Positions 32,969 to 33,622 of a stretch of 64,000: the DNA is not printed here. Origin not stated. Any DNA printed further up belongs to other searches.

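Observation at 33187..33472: Third copy of the Cys-dockerin-like module, on a PKD-repeat giant protein next to a T9SS-CTD paralog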

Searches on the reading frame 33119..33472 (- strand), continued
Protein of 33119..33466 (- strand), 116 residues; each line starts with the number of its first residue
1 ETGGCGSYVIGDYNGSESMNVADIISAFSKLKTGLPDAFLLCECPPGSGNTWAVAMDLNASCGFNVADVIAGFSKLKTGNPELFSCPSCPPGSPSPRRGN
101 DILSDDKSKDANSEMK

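Call 41: search_protein_families(library=pfam, proteins=[P0084, P0087, P0092, P0098, P0100, P0102, P0107, P0108], max_evalue=0.01)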
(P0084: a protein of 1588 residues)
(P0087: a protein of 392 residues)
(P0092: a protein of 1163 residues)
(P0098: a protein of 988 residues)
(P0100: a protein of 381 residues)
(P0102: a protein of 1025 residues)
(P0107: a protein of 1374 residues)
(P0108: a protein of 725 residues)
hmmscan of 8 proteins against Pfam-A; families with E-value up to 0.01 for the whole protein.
P0084 (1588 aa): 8 families
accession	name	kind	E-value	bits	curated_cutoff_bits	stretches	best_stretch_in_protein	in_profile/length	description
PF13620.12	CarboxypepD_reg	-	1.1e-49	167.1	32.3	5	353-423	2-75/82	Carboxypeptidase regulatory-like domain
PF13715.12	CarbopepD_reg_2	-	9.5e-32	109.3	32.2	4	1060-1109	1-50/88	CarboxypepD_reg-like domain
PF13229.12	Beta_helix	-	2.3e-14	53.8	25.9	1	113-279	2-157/158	Right handed beta helix region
PF22544.2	HYDIN_VesB_CFA65-like_Ig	-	4.4e-11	43.3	25.5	1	801-875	18-94/100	HYDIN/CFA65/VesB-like, Ig-like domain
PF05048.19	NosD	-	1.3e-09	38.3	23.6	1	178-288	48-154/212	Periplasmic copper-binding protein (NosD)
PF19190.6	BACON_2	-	2.8e-06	27.6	25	1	787-874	2-85/94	Viral BACON domain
PF25020.1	TTR_TEN1-4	-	7.2e-06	26.3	27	0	1058-1136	7-85/86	Teneurin TTR-like domain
PF00404.24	Dockerin_1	-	0.0004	21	22.9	0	1148-1196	1-49/57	Dockerin type I domain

P0087 (392 aa): 1 family
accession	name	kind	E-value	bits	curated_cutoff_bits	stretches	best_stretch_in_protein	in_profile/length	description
PF00404.24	Dockerin_1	-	3.8e-10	40.2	22.9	1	28-49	2-23/57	Dockerin type I domain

P0092 (1163 aa): 6 families
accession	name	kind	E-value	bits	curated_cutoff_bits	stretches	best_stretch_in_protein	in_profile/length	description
PF13620.12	CarboxypepD_reg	-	2.6e-64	214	32.3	5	389-466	1-82/82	Carboxypeptidase regulatory-like domain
PF13715.12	CarbopepD_reg_2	-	1.5e-38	131.1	32.2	5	391-463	2-74/88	CarboxypepD_reg-like domain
PF17210.9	SdrD_B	-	2.3e-18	66.9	29.7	2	988-1035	17-68/112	SdrD B-like domain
PF09430.16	EMC7_beta-sandw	-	1.8e-06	28.6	26.6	0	414-468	21-72/122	ER membrane protein complex subunit 7, beta-sandwich domain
PF00404.24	Dockerin_1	-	1.1e-05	25.9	22.9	0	104-166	2-56/57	Dockerin type I domain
PF25020.1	TTR_TEN1-4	-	3.8e-05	24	27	0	646-682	7-45/86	Teneurin TTR-like domain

P0098 (988 aa): 2 families
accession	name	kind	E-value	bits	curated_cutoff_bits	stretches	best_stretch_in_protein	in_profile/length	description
PF13620.12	CarboxypepD_reg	-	5.9e-20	71.8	32.3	2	360-430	2-75/82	Carboxypeptidase regulatory-like domain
PF13715.12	CarbopepD_reg_2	-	3.6e-11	43.4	32.2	2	446-499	2-55/88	CarboxypepD_reg-like domain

P0100 (381 aa): 0 families

P0102 (1025 aa): 9 families
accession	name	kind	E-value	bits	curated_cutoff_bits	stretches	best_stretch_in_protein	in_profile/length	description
PF13229.12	Beta_helix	-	3.8e-12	46.6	25.9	1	544-684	13-138/158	Right handed beta helix region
PF05048.19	NosD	-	1.1e-07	32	23.6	2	612-739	41-148/212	Periplasmic copper-binding protein (NosD)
PF13620.12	CarboxypepD_reg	-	4.4e-07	30.6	32.3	1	396-458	2-69/82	Carboxypeptidase regulatory-like domain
PF19190.6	BACON_2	-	6.5e-05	23.2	25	1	290-380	2-91/94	Viral BACON domain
PF22544.2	HYDIN_VesB_CFA65-like_Ig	-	9.3e-05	23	25.5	1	301-379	15-94/100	HYDIN/CFA65/VesB-like, Ig-like domain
PF13715.12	CarbopepD_reg_2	-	0.00091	19.7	32.2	1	396-451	1-57/88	CarboxypepD_reg-like domain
PF00404.24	Dockerin_1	-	0.0011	19.5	22.9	0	955-977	1-23/57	Dockerin type I domain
PF17656.6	ChapFlgA_N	-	0.0051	17.6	27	0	857-900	36-77/77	FlgA N-terminal domain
PF17210.9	SdrD_B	-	0.0096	16.5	29.7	0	422-453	42-73/112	SdrD B-like domain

P0107 (1374 aa): 6 families
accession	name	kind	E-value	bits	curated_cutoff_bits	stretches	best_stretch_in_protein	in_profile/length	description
PF13620.12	CarboxypepD_reg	-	2.9e-33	114.5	32.3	3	347-418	3-77/82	Carboxypeptidase regulatory-like domain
PF13229.12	Beta_helix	-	4.6e-24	85.3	25.9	3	132-279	2-138/158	Right handed beta helix region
PF13715.12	CarbopepD_reg_2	-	5.8e-19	68.4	32.2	3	348-418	3-72/88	CarboxypepD_reg-like domain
PF05048.19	NosD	-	2.8e-10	40.4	23.6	1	38-229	2-175/212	Periplasmic copper-binding protein (NosD)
PF19190.6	BACON_2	-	4.1e-07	30.3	25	1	1196-1253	20-77/94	Viral BACON domain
PF00404.24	Dockerin_1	-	5e-05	23.9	22.9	0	1327-1348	2-23/57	Dockerin type I domain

P0108 (725 aa): 3 families
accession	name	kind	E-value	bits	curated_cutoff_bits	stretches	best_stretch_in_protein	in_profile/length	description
PF19190.6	BACON_2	-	5.1e-08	33.2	25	0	555-609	23-76/94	Viral BACON domain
PF22544.2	HYDIN_VesB_CFA65-like_Ig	-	2.6e-07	31.2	25.5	0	326-373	24-72/100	HYDIN/CFA65/VesB-like, Ig-like domain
PF07610.17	DUF1573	-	1.4e-06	28.7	26.1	0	556-605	24-74/98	Protein of unknown function (DUF1573)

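Call 43: find_related_loci(query=A1, collection=genome_contigs, flank=10000)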
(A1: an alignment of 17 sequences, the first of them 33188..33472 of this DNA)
Query A1 (95 aa) in genome_contigs; peptide patterns used: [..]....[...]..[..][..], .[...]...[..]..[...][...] (x = any residue, [..] = any of these).
114 stretches matched a pattern; 11 encode a relative of the query (tblastn E <= 1e-3); 11 distinct loci.
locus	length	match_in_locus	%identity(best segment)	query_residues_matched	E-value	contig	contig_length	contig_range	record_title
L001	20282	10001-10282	70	1-94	4e-47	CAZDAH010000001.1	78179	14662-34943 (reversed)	MAG TPA_asm: uncultured Ignavibacteria bacterium isolate binchicken_co395_172 genome assembly, contig: NODE_16_length_78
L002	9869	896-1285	73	10-95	3e-40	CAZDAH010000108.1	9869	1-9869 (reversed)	MAG TPA_asm: uncultured Ignavibacteria bacterium isolate binchicken_co395_172 genome assembly, contig: NODE_2407_length_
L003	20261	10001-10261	68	7-94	2e-39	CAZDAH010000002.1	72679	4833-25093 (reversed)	MAG TPA_asm: uncultured Ignavibacteria bacterium isolate binchicken_co395_172 genome assembly, contig: NODE_19_length_72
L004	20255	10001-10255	73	7-94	1e-38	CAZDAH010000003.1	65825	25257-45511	MAG TPA_asm: uncultured Ignavibacteria bacterium isolate binchicken_co395_172 genome assembly, contig: NODE_24_length_65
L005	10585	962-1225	65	6-95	7e-38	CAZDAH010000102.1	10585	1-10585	MAG TPA_asm: uncultured Ignavibacteria bacterium isolate binchicken_co395_172 genome assembly, contig: NODE_2082_length_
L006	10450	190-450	66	4-91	5e-35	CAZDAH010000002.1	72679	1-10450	MAG TPA_asm: uncultured Ignavibacteria bacterium isolate binchicken_co395_172 genome assembly, contig: NODE_19_length_72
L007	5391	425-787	60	5-95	6e-35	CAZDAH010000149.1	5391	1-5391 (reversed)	MAG TPA_asm: uncultured Ignavibacteria bacterium isolate binchicken_co395_172 genome assembly, contig: NODE_8642_length_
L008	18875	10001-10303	59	1-91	2e-33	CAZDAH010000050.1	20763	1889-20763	MAG TPA_asm: uncultured Ignavibacteria bacterium isolate binchicken_co395_172 genome assembly, contig: NODE_476_length_2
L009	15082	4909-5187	55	1-95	1e-31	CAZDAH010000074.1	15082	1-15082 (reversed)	MAG TPA_asm: uncultured Ignavibacteria bacterium isolate binchicken_co395_172 genome assembly, contig: NODE_927_length_1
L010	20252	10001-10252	57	10-95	8e-29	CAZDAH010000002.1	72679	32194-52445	MAG TPA_asm: uncultured Ignavibacteria bacterium isolate binchicken_co395_172 genome assembly, contig: NODE_19_length_72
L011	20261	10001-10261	47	7-95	3e-22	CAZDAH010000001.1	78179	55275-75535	MAG TPA_asm: uncultured Ignavibacteria bacterium isolate binchicken_co395_172 genome assembly, contig: NODE_16_length_78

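Call 62: search_protein_families(library=pfam, alignment_id=A5, max_evalue=0.001)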
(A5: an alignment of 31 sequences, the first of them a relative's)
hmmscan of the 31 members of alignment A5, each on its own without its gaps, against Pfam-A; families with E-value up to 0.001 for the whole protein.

A. member 1, L002:2762-4018:- (419 aa): 3 families
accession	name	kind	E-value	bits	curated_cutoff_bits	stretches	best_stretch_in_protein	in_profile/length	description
PF13229.12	Beta_helix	-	1.1e-25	90.6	25.9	2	183-345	2-157/158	Right handed beta helix region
PF05048.19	NosD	-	5.6e-11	42.7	23.6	2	111-278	8-156/212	Periplasmic copper-binding protein (NosD)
PF07602.17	DUF1565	-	0.00076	19.3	20.3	0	37-69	8-40/257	Protein of unknown function (DUF1565)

B. families by the number of members that match (of 31 scanned): 51 families (the first 25 are shown)
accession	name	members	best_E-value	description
PF18962.6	Por_Secre_tail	5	1.4e-09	Secretion system C-terminal sorting domain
PF13860.13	FlgD_ig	5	1.8e-06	FlgD Ig-like domain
PF08309.17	LVIVD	2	1.2e-91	LVIVD repeat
PF01578.25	Cytochrom_C_asm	2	1.1e-25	Cytochrome C assembly protein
PF16327.10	CcmF_C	2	1.7e-12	Cytochrome c-type biogenesis protein CcmF C-terminal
PF01235.23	Na_Ala_symp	1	2.1e-120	Sodium:alanine symporter family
PF20539.3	DUF6754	1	1.9e-119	Domain of unknown function (DUF6754)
PF13709.12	DUF4159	1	5e-68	Domain of unknown function (DUF4159)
PF01432.26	Peptidase_M3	1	1.7e-65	Peptidase family M3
PF11617.13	Cu-binding_MopE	1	2.7e-49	Putative metal-binding motif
PF11028.14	TMEM260-like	1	3.6e-48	Protein O-mannosyl-transferase TMEM260-like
PF00860.26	Xan_ur_permease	1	1e-40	Permease family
PF20244.3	DUF6599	1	1.5e-33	Family of unknown function (DUF6599)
PF13229.12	Beta_helix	1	1.1e-25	Right handed beta helix region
PF01370.27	Epimerase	1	3.7e-25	NAD dependent epimerase/dehydratase family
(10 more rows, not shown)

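Call 73: find_encoding_contigs(protein=P0062, flank=3000, max_places=2)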
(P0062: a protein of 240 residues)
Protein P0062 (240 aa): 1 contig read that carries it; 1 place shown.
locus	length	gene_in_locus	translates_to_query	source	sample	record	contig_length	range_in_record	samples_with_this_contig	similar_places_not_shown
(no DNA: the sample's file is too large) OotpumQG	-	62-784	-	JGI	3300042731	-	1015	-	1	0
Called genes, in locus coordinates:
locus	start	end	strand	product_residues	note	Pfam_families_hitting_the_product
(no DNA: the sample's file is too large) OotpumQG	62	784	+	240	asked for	PF13620:CarboxypepD_reg, PF13715:CarbopepD_reg_2 (weak)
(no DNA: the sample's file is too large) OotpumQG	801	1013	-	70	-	?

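Call 76: list_cluster_members(proteins=[P0027, P0041, P0084, P0087, P0107, P0110, P0125, P0149, P0160, P0172])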
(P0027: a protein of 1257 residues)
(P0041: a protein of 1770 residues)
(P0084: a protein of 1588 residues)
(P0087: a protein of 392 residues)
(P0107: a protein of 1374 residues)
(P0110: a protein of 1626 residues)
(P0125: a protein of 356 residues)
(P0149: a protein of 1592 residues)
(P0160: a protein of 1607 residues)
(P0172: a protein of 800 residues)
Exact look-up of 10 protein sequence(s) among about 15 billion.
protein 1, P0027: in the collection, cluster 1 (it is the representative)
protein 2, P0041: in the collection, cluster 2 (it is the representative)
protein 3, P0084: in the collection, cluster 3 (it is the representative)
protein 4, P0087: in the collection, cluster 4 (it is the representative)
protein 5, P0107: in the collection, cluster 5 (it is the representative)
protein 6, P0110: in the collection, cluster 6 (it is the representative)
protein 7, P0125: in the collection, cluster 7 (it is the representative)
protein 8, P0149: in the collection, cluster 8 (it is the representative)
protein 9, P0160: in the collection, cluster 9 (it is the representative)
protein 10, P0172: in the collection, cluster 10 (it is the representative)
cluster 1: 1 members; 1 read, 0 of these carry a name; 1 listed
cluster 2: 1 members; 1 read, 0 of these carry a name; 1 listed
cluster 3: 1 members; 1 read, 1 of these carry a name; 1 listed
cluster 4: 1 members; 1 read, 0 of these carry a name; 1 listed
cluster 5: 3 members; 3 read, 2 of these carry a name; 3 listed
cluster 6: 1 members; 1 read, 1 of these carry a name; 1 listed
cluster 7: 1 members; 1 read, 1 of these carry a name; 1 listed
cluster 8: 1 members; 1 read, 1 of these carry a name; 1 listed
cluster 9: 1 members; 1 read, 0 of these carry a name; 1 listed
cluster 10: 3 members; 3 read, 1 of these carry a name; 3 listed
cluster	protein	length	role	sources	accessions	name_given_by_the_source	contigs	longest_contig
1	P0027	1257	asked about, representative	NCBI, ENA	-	-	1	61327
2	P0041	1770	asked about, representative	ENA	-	-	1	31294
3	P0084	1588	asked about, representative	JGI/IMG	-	parallel beta-helix repeat protein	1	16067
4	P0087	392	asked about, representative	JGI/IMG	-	-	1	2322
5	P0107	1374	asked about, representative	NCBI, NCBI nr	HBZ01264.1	MAG TPA: hypothetical protein DEO84_08110 [candidate division Zixibacteria bacterium] | hypothetical protein [candidate division Zixibacteria bacterium]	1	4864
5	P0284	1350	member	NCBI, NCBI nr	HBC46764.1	MAG TPA: hypothetical protein DCZ43_06935, partial [candidate division Zixibacteria ... | hypothetical protein [candidate division Zixibacteria bacterium]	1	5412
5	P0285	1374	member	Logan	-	-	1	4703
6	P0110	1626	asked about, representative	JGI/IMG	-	predicted extracellular nuclease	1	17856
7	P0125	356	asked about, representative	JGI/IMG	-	hypothetical protein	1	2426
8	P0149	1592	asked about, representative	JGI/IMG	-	hypothetical protein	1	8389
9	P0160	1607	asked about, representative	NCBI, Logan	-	-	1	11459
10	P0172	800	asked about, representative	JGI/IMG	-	hypothetical protein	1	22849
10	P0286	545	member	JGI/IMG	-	-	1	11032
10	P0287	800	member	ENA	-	-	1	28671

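Call 77: find_related_loci(query=A1, collection=metagenome_contigs, flank=10000)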
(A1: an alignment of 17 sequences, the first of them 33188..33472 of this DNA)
Query A1 (95 aa) in metagenome_contigs; peptide patterns used: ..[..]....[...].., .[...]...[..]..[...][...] (x = any residue, [..] = any of these).
310 stretches matched a pattern; 79 encode a relative of the query (tblastn E <= 1e-3); 78 distinct loci.
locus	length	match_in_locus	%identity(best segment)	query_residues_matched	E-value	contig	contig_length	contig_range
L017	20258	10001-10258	90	1-86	2e-48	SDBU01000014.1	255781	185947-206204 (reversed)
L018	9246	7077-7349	74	3-95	1e-43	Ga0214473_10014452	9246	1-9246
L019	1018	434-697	75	7-95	1e-44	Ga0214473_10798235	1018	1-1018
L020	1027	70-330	75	7-95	1e-44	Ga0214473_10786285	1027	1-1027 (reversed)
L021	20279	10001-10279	73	1-95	1e-42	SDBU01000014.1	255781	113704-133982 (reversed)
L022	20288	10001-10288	80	5-95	2e-42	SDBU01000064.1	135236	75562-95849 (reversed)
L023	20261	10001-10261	78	5-94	2e-42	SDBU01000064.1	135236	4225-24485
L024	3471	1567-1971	75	4-95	2e-41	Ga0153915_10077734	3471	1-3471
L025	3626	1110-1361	74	10-95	7e-41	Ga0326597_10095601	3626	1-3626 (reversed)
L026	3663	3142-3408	72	7-95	6e-41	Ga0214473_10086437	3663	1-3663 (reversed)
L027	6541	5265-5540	67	2-95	3e-40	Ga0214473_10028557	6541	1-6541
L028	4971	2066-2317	74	10-95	9e-40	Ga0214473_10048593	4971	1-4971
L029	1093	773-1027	74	10-95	1e-41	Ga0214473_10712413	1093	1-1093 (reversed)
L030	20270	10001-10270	77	7-95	9e-40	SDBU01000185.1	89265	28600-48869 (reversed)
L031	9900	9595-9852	74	9-95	1e-39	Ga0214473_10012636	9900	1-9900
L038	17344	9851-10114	69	7-95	6e-39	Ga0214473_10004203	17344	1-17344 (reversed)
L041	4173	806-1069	65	7-95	5e-38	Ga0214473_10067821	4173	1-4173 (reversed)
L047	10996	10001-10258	72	5-95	3e-36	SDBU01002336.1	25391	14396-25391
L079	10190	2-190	68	11-93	9e-25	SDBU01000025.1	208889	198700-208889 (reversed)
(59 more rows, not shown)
